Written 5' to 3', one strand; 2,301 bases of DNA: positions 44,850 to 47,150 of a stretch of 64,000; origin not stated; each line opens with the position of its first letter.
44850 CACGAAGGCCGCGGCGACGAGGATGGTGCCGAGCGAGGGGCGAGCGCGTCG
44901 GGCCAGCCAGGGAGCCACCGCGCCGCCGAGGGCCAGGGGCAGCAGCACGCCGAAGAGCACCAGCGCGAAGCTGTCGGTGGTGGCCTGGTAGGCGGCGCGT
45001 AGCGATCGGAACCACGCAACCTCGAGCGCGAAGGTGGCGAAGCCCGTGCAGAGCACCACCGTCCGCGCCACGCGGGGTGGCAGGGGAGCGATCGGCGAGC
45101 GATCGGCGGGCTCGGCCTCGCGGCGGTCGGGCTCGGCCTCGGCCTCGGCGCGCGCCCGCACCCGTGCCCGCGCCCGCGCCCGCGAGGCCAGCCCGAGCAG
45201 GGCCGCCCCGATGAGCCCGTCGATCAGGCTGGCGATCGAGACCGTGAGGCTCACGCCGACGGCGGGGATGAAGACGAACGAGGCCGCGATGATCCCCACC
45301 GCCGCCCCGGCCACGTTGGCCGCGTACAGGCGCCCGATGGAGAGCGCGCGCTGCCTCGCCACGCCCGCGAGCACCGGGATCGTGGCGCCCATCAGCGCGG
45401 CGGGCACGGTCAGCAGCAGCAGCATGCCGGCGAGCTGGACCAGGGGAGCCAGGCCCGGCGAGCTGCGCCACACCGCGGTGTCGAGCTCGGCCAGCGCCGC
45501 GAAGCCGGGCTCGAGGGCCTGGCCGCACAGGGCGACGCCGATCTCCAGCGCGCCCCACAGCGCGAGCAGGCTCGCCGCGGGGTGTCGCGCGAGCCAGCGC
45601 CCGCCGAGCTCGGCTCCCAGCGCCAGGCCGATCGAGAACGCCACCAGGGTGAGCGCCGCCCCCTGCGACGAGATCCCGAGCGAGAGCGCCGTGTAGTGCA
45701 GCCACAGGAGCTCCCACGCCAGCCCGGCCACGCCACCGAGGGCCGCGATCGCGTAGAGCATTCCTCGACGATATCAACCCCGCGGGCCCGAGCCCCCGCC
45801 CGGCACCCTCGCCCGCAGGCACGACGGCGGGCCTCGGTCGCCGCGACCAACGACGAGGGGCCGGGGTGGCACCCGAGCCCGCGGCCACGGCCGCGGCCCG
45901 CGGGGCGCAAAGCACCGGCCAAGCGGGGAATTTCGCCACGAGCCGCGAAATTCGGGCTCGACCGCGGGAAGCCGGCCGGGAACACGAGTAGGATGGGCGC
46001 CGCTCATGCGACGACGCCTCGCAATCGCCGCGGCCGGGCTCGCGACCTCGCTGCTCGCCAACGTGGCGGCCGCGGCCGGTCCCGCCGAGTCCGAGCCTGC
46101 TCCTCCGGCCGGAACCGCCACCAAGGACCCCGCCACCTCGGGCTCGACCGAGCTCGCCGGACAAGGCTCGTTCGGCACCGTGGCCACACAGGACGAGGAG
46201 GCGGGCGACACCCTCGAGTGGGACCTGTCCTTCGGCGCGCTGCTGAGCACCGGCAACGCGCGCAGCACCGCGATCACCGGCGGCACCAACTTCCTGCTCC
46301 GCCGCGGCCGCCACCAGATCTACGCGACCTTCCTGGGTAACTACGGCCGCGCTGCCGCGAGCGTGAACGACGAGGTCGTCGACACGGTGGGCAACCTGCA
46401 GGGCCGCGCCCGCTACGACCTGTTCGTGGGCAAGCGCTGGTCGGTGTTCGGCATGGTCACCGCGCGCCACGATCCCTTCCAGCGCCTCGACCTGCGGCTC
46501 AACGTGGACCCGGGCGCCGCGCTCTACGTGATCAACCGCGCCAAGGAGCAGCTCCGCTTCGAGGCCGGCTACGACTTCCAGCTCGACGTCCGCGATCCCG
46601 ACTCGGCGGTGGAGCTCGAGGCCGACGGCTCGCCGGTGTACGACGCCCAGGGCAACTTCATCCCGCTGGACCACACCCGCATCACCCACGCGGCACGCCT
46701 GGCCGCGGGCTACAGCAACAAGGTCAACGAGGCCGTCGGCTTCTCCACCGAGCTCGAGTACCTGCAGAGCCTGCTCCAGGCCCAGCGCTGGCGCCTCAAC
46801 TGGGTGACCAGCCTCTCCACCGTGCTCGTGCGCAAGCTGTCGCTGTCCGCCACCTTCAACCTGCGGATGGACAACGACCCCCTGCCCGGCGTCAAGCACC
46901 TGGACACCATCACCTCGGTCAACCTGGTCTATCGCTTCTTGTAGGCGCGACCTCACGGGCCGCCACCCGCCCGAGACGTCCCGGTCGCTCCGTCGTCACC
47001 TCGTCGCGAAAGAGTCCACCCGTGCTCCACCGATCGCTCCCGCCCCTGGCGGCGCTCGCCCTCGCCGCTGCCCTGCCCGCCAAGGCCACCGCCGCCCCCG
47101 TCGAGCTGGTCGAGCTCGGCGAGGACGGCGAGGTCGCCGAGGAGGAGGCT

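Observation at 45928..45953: AT-rich perfect palindrome in a divergent promoter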

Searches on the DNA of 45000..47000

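Call 8: search_rna_families(source=window, start=45000, end=47000, threshold=evalue, max_evalue=10)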
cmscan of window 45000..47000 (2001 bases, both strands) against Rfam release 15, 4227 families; matches with E-value up to 10: 5.
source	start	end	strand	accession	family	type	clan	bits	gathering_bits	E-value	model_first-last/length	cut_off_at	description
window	45994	46060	-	RF01630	ceN40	Gene; snRNA; snoRNA; CD-box;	-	18.4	35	0.26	1-123/123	no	Nematode snoRNA ceN40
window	45456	45514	-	RF03407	MIR531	Gene; miRNA;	-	17.3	70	8.5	1-69/69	no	MIR531 microRNA precursor family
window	45803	45852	+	RF00454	p27_CRE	Cis-reg;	-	16.7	42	4.3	1-59/59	no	p27 cis-regulatory element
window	45554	45610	-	RF03991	mir-9209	Gene; miRNA;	-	16.5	90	5.9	1-72/72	no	mir-9209 microRNA precursor family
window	46344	46380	+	RF02470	Ms_IGR-8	Gene; sRNA;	-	13.9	44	8.2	1-63/63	no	Mycobacterium sRNA Ms_IGR-8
